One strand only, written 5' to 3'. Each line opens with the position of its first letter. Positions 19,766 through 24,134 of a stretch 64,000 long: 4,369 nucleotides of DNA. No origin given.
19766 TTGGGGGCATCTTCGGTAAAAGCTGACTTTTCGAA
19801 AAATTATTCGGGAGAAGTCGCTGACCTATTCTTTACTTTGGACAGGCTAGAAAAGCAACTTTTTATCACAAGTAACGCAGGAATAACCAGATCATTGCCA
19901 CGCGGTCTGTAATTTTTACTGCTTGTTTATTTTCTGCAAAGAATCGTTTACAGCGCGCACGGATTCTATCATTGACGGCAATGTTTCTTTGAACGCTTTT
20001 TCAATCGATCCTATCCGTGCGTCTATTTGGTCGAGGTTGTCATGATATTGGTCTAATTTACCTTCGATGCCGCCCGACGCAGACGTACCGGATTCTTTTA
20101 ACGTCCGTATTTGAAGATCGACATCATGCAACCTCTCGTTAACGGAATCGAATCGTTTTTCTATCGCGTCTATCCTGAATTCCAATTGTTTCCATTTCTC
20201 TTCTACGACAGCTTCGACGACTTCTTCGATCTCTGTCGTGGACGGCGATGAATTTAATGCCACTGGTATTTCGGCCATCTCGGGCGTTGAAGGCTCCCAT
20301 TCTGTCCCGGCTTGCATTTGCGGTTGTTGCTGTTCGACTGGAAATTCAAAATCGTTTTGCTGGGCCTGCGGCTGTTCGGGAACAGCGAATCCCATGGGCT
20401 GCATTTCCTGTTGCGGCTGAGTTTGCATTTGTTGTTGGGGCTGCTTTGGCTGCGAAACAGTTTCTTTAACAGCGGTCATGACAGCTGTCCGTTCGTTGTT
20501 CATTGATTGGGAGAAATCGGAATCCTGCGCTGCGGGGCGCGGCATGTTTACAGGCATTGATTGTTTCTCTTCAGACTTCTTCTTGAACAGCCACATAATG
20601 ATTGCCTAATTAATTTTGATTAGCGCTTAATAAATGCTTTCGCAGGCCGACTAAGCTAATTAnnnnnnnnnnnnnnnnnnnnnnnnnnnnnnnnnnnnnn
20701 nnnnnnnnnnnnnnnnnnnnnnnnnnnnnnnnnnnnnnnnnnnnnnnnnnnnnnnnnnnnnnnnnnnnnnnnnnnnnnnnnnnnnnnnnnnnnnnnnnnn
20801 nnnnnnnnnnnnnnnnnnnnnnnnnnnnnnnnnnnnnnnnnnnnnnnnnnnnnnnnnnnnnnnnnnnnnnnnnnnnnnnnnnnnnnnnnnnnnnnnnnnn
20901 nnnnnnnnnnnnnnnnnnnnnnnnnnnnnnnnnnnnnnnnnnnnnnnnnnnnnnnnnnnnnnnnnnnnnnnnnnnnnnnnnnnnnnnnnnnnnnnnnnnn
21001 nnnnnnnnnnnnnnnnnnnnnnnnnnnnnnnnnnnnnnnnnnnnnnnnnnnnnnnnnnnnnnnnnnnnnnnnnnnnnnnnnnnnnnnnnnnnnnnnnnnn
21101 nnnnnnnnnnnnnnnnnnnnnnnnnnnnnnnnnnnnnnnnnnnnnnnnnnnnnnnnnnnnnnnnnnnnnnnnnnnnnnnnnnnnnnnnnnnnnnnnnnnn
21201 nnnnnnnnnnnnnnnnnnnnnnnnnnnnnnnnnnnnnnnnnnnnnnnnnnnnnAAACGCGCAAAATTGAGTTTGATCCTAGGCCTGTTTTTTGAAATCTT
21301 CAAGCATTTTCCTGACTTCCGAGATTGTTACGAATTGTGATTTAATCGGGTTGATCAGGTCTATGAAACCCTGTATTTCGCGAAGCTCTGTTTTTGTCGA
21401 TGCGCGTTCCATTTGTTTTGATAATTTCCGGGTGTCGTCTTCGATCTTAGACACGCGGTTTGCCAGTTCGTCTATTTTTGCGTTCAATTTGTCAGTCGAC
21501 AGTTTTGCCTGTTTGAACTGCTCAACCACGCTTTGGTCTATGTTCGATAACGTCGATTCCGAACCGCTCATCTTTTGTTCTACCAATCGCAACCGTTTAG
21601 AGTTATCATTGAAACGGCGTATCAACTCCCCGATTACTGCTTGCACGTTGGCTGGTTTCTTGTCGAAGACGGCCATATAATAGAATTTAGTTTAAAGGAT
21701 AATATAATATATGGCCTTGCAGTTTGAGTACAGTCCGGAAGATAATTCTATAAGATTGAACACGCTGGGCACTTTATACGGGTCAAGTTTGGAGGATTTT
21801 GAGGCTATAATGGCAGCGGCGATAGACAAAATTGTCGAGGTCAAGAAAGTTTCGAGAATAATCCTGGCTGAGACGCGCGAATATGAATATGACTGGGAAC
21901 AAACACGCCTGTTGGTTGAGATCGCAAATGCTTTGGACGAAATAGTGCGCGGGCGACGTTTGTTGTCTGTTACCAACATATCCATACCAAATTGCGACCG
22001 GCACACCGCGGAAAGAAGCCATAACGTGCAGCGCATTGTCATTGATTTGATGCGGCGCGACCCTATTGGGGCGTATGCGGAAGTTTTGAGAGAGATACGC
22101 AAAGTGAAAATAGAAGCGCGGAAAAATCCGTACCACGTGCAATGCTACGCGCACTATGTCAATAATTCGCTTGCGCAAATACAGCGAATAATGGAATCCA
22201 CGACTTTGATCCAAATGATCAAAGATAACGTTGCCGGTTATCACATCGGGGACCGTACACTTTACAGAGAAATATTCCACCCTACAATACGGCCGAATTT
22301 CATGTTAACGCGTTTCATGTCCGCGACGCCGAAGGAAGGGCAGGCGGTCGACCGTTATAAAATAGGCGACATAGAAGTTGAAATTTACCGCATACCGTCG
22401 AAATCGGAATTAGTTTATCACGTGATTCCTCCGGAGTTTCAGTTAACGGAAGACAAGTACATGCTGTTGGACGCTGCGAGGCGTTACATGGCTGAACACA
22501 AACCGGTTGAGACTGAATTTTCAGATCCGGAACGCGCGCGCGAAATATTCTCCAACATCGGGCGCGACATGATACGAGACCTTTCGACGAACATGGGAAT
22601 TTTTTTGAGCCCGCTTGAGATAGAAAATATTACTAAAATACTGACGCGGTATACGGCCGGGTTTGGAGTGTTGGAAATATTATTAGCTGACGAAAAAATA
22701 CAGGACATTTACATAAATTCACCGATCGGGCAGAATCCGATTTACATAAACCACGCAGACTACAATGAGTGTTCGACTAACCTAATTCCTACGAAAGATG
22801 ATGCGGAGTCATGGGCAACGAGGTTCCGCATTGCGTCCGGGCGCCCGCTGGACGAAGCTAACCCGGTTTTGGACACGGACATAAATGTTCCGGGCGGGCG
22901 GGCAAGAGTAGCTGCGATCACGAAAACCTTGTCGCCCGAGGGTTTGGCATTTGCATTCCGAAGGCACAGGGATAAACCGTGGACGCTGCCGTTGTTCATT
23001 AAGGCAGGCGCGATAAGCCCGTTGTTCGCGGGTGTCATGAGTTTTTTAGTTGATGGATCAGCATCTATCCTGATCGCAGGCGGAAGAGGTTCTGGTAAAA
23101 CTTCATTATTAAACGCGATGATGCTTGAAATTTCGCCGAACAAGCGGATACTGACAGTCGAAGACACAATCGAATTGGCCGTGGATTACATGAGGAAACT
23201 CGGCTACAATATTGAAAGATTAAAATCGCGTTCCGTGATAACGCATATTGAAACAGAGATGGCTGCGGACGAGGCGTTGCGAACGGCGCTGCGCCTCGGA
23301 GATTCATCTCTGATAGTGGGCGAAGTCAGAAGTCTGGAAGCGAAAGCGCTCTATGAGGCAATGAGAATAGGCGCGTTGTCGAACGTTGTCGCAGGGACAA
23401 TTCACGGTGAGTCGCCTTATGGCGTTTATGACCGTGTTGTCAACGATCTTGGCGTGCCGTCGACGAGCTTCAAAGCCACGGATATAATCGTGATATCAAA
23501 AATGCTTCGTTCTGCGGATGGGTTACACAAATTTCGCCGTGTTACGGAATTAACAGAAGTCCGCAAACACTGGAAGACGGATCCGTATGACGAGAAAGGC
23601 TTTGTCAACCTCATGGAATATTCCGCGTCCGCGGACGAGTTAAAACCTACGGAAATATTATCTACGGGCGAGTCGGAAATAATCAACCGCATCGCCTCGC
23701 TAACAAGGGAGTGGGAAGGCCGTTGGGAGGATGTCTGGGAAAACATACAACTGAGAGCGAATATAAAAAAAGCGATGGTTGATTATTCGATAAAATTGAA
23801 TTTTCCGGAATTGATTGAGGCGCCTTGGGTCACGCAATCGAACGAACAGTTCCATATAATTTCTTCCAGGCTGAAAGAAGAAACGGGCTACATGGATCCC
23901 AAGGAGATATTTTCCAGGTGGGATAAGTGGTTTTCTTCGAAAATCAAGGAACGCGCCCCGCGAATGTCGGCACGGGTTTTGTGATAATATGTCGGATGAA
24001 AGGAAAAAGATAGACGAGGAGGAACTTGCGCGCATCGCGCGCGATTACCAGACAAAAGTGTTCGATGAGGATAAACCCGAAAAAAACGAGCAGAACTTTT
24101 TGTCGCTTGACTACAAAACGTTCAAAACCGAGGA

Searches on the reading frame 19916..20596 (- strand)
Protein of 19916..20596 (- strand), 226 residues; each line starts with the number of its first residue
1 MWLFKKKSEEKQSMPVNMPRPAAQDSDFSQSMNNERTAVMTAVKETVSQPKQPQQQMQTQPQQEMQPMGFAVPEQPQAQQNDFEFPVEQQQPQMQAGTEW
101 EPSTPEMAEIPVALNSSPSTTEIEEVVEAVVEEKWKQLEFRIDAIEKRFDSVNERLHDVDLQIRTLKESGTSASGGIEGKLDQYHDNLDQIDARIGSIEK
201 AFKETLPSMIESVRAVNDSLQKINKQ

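Call 20: search_protein_families(library=pfam, proteins=[window:19916-20596:-], max_evalue=0.01)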
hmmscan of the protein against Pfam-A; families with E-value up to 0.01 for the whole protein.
window:19916-20596:- (226 aa): 4 families
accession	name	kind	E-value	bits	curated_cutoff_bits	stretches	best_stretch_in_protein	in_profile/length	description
PF23991.1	DUF7310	-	4.6e-05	24.3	40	1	145-220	1-70/83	Coiled-coil region of unknown function (DUF7310)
PF03670.18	UPF0184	-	0.0027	18.5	21.5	0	131-158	31-58/83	Uncharacterised protein family (UPF0184)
PF05377.16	FlaC_arch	-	0.0044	17.8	27.8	0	131-166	5-40/55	Flagella accessory protein C (FlaC)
PF10046.14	BLOC1_2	-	0.0064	17.3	33.4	0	152-202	32-81/96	Biogenesis of lysosome-related organelles complex-1 subunit 2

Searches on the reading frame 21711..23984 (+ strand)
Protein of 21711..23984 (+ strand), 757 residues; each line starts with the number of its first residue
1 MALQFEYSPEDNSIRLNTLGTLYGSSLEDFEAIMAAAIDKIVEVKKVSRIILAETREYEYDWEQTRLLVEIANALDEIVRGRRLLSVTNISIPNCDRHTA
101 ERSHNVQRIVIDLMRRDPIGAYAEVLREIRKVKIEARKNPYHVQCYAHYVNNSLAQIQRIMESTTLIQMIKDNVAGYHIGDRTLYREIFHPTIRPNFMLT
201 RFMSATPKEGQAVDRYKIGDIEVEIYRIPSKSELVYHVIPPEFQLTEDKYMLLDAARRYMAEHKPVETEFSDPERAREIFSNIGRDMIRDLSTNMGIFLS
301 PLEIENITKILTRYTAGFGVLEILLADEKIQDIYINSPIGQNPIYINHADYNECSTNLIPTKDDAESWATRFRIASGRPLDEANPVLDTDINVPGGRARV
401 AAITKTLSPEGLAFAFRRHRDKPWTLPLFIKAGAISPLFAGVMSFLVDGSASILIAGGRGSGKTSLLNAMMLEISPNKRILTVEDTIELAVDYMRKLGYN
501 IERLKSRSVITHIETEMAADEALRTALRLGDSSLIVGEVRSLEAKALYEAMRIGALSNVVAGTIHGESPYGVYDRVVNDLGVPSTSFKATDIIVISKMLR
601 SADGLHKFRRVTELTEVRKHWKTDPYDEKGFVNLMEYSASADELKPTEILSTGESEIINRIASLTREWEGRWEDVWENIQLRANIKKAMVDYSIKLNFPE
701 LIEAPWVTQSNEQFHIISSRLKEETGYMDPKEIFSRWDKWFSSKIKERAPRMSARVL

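Call 20: search_protein_families(library=pfam, proteins=[window:21711-23984:+], max_evalue=0.01)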
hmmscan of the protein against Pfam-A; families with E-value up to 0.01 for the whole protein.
window:21711-23984:+ (757 aa): 7 families
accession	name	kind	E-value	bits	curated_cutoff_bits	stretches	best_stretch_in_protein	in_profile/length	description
PF00437.27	T2SSE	-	6.4e-19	68.3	24.9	1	416-603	109-282/370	Type II/IV secretion system protein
PF13191.12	AAA_16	-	0.00024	22.1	32.6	1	450-551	23-120/167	AAA ATPase domain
PF13555.12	AAA_29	-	0.0013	18.8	27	1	447-479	19-51/61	P-loop containing region of AAA domain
PF01580.24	FtsK_SpoIIIE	-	0.0059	16.5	24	0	450-473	38-62/221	FtsK/SpoIIIE family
PF06414.18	Zeta_toxin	-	0.008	16.1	22.3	0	452-533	18-98/199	Zeta toxin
PF06745.19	ATPase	-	0.0094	15.8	26.6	0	451-521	20-94/231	KaiC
PF00005.33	ABC_tran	-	0.0096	17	25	0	444-504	5-64/137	ABC transporter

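Call 70: search_protein_families(library=ncbifam, proteins=[window:21711-23984:+], max_evalue=0.01)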
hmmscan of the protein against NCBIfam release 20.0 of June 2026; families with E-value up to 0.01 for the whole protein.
window:21711-23984:+ (757 aa): 18 families
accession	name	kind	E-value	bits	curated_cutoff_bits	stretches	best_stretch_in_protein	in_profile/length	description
TIGR03819.1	heli_sec_ATPase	hypoth_equivalog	2.2e-41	142.2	373.15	1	295-576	29-297/340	TadA family conjugal transfer-associated ATPase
NF058587.1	archaellum_moto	equivalog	3.2e-41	141.7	550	1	223-703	42-512/527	archaellum flagellar ATPase motor FlaI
TIGR02782.1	TrbB_P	equivalog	6.4e-20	71.6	304.55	1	365-619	54-295/303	P-type conjugative transfer ATPase TrbB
NF053672.1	bindosome_BasE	exception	4.2e-18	65.4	1000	1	209-600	37-412/512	bindosome assembly system ATPase subunit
TIGR02788.1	VirB11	equivalog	5.3e-18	65.1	249.95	1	447-578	141-264/308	P-type DNA transfer ATPase VirB11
NF010469.0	PRK13894.1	subfamily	7.6e-15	55.1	508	1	377-576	79-264/320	conjugal transfer ATPase TrbB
NF041000.1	ATPase_ComGA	equivalog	6.6e-13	48.3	300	1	445-598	123-263/267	competence type IV pilus ATPase ComGA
NF010407.0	PRK13833.1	subfamily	2.8e-12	46.7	499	1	381-620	78-303/323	conjugal transfer protein TrbB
NF010475.0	PRK13900.1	equivalog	2.2e-10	40.1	389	1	450-588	160-296/333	type IV secretion system ATPase VirB11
NF010425.0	PRK13851.1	equivalog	4.9e-10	38.8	461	1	446-622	158-326/344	type IV secretion system protein VirB11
TIGR01420.1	pilT_fam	subfamily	1.4e-09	37.7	319.1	1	451-578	123-241/343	PilT/PilU family type 4a pilus ATPase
TIGR02533.1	type_II_gspE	equivalog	1.3e-08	34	630.25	1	450-583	243-362/486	type II secretion system ATPase GspE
TIGR02525.1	plasmid_TraJ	equivalog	1.9e-07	30.4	368.3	1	454-607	153-306/372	plasmid transfer ATPase TraJ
TIGR02538.1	type_IV_pilB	equivalog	3e-06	26.2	675.65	1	453-596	319-448/564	type IV-A pilus assembly ATPase PilB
TIGR02524.1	dot_icm_DotB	equivalog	0.00012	21.5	463.3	1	452-566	136-246/358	Dot/Icm type IV secretion system ATPase DotB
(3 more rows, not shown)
